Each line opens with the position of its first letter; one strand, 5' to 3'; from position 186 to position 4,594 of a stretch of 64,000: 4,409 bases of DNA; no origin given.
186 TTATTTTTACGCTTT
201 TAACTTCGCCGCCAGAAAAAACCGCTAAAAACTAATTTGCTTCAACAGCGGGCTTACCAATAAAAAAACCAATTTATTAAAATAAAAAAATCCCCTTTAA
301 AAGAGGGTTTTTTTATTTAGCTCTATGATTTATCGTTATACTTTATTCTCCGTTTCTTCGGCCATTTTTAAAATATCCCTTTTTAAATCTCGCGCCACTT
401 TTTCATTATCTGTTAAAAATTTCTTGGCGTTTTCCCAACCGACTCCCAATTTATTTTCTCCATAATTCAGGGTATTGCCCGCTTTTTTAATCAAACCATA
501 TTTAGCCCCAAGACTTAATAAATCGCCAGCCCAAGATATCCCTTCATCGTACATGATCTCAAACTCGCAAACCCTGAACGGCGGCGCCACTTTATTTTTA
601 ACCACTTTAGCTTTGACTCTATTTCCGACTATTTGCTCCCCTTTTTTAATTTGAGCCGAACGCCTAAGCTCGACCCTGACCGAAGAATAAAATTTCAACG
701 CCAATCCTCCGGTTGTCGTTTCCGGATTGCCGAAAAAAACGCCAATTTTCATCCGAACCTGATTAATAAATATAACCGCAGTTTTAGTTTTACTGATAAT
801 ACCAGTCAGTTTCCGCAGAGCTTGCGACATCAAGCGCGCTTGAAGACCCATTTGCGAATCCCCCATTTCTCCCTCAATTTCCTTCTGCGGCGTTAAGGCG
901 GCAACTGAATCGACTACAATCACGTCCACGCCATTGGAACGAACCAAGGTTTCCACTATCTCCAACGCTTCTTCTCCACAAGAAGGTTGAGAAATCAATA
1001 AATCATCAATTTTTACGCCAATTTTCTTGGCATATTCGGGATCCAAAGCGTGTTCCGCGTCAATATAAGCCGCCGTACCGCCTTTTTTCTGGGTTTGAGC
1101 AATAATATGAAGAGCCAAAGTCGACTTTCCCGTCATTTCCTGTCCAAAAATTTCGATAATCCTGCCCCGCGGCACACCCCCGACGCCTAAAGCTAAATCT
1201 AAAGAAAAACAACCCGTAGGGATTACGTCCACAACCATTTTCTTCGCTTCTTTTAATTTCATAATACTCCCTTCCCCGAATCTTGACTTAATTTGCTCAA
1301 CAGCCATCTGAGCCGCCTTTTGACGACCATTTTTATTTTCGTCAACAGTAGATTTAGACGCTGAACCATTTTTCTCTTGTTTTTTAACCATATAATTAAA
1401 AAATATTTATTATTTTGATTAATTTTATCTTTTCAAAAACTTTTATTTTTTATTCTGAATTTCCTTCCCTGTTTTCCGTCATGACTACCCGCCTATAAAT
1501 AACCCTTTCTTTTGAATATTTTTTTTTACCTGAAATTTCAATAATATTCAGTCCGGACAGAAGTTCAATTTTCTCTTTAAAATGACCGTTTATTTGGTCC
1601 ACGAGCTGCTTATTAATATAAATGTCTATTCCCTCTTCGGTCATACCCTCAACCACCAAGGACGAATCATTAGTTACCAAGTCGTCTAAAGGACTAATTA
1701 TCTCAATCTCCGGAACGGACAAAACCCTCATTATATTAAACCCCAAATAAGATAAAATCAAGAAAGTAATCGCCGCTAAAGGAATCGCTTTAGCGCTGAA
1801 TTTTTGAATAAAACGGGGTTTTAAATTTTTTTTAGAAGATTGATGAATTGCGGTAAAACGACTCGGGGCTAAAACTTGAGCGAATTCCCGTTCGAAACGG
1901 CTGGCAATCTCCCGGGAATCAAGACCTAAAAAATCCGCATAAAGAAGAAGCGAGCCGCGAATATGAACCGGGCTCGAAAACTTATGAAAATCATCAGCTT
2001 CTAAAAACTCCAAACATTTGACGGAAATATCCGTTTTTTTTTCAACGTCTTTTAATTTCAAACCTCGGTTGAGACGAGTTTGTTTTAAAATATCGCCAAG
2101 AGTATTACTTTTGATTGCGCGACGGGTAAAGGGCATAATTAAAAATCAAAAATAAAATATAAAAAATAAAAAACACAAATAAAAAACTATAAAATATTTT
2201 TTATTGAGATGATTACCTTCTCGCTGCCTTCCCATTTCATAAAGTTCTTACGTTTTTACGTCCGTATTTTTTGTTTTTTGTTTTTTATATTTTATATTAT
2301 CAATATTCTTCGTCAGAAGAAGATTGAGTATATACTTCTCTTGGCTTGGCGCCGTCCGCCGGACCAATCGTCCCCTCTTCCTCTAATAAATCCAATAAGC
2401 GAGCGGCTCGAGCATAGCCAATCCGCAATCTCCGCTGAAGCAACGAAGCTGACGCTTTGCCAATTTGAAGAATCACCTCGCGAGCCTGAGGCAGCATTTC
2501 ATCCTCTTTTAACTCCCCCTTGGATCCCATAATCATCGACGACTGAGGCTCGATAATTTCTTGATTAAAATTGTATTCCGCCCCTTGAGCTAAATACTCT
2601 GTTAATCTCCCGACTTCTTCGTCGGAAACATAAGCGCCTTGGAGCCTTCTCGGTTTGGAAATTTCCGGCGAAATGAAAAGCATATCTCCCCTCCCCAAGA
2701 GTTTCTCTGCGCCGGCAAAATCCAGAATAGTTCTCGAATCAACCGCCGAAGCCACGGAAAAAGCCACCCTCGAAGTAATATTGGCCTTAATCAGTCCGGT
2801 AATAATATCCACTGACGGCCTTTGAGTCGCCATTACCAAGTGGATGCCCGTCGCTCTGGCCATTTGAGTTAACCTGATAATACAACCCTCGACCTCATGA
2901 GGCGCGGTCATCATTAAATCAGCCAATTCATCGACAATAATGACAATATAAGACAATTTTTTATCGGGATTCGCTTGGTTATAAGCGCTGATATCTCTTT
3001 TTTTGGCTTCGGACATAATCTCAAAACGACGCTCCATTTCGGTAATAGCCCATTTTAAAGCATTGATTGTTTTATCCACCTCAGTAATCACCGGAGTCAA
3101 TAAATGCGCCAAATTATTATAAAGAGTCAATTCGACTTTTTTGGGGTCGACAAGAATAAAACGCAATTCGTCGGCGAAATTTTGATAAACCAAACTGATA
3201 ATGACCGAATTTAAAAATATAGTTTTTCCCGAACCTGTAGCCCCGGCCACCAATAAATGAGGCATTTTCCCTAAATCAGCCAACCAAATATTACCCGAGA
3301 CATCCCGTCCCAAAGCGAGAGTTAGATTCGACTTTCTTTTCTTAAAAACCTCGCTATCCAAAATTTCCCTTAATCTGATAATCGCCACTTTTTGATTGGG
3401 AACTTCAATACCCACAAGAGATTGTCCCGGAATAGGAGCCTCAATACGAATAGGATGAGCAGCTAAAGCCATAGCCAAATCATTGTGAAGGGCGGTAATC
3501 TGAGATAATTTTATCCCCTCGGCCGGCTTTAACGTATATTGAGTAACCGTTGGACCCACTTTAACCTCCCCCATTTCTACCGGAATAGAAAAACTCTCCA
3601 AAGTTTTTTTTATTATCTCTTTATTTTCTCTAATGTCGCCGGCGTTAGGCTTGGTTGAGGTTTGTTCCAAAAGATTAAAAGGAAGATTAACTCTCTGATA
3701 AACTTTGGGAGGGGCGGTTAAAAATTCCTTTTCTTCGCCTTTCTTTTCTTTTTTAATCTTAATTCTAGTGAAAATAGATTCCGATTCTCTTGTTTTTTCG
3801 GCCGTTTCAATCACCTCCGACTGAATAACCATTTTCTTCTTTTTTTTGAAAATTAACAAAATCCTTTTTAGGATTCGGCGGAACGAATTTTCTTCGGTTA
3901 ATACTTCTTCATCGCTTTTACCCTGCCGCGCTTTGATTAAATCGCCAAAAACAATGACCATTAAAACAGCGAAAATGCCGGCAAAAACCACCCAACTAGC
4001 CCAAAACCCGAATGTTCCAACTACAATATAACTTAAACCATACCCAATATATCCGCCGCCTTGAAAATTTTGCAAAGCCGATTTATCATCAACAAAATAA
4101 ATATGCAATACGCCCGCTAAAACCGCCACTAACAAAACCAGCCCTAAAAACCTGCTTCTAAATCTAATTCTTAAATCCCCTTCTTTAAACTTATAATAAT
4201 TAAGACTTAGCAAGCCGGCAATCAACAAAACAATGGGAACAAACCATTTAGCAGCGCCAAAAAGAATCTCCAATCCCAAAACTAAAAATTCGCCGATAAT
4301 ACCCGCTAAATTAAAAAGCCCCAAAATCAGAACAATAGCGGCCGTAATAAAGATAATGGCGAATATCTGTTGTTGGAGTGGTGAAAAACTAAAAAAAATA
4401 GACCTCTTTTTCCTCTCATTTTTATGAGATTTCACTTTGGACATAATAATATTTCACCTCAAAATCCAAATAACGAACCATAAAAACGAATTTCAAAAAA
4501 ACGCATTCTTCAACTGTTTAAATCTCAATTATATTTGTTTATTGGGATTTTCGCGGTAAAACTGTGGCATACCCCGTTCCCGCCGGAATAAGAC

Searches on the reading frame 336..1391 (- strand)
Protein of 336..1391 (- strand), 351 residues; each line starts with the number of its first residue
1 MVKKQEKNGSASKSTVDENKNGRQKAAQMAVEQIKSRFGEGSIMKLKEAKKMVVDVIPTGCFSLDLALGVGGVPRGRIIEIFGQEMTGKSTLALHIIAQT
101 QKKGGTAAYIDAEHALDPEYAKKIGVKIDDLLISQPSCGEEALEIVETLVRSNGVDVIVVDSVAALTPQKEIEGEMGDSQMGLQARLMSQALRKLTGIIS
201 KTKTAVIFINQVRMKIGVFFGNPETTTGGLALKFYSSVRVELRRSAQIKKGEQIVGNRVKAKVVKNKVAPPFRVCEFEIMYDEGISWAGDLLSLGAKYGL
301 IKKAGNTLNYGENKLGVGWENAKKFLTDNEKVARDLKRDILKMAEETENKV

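Call 57: search_protein_families(library=pfam, proteins=[window:336-1391:-], max_evalue=0.00001)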
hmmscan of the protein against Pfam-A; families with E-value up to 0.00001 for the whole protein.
window:336-1391:- (351 aa): 4 families
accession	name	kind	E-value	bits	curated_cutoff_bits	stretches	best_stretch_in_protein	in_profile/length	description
PF00154.27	RecA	-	3.6e-129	430.2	27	1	25-286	1-262/262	recA bacterial DNA recombination protein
PF08423.17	Rad51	-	1.8e-12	47.5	22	1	56-253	7-216/244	Rad51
PF21096.2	RecA_C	-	1.2e-11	44.9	27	1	289-342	1-54/57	RecA C-terminal domain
PF06745.19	ATPase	-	3e-07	30.5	26.6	0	57-115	1-59/231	KaiC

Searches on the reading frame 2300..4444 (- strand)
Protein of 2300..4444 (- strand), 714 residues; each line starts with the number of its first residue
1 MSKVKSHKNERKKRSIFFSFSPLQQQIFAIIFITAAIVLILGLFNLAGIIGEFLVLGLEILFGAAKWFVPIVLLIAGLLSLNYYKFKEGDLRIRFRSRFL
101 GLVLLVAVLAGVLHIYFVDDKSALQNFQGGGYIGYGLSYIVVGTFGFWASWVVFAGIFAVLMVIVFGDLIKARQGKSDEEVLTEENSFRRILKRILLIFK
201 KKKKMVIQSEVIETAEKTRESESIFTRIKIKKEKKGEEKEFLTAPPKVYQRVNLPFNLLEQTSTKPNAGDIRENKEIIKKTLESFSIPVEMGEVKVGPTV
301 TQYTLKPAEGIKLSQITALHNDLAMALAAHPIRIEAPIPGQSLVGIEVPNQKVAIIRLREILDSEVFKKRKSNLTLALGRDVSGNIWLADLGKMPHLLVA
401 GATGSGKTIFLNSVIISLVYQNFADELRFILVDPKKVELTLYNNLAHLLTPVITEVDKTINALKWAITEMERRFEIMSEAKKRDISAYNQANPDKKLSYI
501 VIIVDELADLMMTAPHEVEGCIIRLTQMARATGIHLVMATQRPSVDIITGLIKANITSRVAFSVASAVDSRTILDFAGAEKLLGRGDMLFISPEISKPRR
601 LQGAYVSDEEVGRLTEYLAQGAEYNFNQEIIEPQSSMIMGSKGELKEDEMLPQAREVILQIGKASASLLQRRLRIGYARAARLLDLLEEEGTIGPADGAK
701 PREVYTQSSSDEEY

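Call 57: search_protein_families(library=pfam, proteins=[window:2300-4444:-], max_evalue=0.00001)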
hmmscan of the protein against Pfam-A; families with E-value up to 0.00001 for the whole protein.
window:2300-4444:- (714 aa): 4 families
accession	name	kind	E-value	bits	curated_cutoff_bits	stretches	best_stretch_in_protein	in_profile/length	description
PF01580.24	FtsK_SpoIIIE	-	2.6e-59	200.8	24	1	357-545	1-221/221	FtsK/SpoIIIE family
PF17854.6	FtsK_alpha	-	3.8e-29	101.3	22.9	1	257-350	5-101/101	FtsK alpha domain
PF09397.16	FtsK_gamma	-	9.9e-25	86.5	30.6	1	646-706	2-62/63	Ftsk gamma domain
PF13491.11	FtsK_4TM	-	6.2e-09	36.2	23.1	1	45-167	45-160/171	4TM region of DNA translocase FtsK/SpoIIIE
